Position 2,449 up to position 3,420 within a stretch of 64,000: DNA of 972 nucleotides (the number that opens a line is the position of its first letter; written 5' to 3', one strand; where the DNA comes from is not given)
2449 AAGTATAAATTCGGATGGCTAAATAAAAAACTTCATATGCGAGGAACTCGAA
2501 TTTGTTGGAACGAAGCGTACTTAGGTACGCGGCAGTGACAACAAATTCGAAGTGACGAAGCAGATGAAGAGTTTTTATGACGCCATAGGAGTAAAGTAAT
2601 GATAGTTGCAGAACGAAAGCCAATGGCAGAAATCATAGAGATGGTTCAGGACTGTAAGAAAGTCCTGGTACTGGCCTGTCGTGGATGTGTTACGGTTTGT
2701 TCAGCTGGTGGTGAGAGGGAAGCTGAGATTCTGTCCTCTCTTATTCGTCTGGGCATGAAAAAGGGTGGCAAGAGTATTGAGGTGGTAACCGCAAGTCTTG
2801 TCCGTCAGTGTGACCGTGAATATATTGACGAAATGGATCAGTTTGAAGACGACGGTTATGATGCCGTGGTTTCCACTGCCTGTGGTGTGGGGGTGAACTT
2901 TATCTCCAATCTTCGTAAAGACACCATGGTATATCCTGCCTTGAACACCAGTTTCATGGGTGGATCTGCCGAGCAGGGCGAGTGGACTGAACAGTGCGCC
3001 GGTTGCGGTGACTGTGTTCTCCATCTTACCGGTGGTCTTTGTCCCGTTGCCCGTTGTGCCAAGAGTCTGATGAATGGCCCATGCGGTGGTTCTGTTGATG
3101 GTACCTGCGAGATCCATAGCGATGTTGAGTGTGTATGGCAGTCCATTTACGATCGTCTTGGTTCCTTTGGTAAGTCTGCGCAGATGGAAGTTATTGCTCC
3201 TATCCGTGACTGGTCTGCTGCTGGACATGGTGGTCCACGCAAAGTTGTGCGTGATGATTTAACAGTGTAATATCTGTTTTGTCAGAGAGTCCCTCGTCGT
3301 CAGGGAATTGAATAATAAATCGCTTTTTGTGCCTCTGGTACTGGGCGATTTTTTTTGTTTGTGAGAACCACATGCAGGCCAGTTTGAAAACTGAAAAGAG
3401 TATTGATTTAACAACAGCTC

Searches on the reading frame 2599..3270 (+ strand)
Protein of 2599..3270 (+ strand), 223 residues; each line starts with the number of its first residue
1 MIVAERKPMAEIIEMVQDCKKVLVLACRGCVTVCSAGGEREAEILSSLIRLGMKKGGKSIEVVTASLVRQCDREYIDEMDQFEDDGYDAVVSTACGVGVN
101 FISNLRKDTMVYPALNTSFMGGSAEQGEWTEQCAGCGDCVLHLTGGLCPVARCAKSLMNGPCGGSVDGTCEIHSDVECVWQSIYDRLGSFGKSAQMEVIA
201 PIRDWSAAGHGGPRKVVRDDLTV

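Call 19: find_encoding_contigs(protein=window:2599-3270:+, flank=3000, max_places=6)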
Protein window:2599-3270:+ (223 aa): 1 contig read that carries it; 1 place shown.
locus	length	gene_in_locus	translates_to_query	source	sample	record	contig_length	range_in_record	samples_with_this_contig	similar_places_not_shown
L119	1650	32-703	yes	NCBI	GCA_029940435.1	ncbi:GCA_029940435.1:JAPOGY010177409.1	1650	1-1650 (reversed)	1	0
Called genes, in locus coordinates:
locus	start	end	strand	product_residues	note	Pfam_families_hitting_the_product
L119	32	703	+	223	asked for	PF12225:DUF5981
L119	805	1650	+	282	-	?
